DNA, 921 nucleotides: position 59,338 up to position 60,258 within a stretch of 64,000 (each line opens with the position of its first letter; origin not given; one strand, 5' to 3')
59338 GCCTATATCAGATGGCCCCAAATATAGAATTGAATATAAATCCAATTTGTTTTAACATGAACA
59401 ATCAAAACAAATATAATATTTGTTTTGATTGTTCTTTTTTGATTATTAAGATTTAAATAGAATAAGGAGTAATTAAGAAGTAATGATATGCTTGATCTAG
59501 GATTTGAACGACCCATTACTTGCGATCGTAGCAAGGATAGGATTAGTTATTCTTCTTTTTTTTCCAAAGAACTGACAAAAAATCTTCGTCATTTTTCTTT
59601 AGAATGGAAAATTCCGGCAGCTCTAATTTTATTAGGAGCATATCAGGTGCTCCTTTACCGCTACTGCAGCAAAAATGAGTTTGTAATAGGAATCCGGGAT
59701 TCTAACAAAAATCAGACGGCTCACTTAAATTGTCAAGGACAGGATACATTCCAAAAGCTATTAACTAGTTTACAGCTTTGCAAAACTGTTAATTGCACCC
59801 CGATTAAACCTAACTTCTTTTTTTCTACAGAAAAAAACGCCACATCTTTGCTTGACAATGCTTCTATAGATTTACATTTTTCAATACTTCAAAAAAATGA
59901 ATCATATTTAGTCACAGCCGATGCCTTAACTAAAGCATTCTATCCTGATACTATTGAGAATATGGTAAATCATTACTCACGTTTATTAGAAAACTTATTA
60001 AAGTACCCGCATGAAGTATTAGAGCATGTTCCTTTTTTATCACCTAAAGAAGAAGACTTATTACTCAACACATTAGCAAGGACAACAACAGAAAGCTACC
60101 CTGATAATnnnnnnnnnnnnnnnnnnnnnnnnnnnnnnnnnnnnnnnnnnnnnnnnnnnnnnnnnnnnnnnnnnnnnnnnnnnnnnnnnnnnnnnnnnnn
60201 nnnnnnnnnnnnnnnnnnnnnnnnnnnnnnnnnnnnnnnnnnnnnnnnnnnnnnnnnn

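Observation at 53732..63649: Compact hybrid NRPS-PKS island (PPTase / KS-AT*-T-TE / C'-A-T / MFS) bracketed by IS scars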

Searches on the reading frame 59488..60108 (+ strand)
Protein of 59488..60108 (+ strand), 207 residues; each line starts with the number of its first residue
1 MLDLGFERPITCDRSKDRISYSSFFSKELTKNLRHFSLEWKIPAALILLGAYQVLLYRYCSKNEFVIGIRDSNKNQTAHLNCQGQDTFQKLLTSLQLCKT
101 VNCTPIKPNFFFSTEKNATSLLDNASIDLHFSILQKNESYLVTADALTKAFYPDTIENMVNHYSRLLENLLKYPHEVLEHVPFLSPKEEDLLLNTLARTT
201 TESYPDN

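Call 50: search_protein_families(library=pfam, proteins=[window:59488-60108:+], max_evalue=10)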
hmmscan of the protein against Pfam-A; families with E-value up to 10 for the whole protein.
seq(207 aa): 2 families
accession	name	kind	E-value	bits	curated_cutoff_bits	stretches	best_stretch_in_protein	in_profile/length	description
PF00668.25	Condensation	-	2.3e-10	40.2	30.6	2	123-192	386-455/456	Condensation domain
PF22049.1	PRRSV-NSP11_N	-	0.017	16.1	27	1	153-202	6-55/90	PRRSV nonstructural protein 11 N-terminal domain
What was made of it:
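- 59488..60108 (+): C': the last roughly 40% of a condensation domain. It has no N-terminal lobe and no HHxxxDG motif. Condensation scores 40 bits, covering profile 386-455 (call 50).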

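Call 71: search_protein_representatives(protein=window:59488-60108:+)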
Query: 207 residues. Proteins with E-value up to 0.001 (for the whole library): 3229; up to 1e-10: 468; up to 1e-30: 2. The best 150 are listed.
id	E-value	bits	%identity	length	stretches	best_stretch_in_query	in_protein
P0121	1.9e-133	458.3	100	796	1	1-207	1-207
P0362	1.6e-32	129.0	27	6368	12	124-201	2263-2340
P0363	3.0e-29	118.3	31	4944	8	119-207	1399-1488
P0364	3.9e-29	118.0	28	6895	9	118-205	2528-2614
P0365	6.6e-28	114.0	29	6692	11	124-200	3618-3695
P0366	1.6e-27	112.7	26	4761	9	123-194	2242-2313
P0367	1.8e-27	112.6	32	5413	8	17-71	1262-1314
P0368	6.9e-26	107.4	28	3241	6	123-201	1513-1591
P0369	1.6e-25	106.1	26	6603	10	125-199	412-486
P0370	2.6e-25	105.5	29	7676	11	119-205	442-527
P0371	6.1e-25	104.3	27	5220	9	124-200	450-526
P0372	6.9e-25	104.1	28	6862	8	93-207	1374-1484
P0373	7.8e-25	103.9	27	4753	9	122-205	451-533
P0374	1.2e-24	103.3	27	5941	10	124-196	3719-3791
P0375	2.0e-24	102.6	29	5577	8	125-205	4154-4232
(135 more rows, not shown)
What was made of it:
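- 59488..60108 (+): It matches internal C domains at about 290-361 and 412-490 (call 71).
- Tried and rejected: The search of the C' region against 1.8 billion representatives returned mostly internal C domains of giant NRPSs (call 71).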
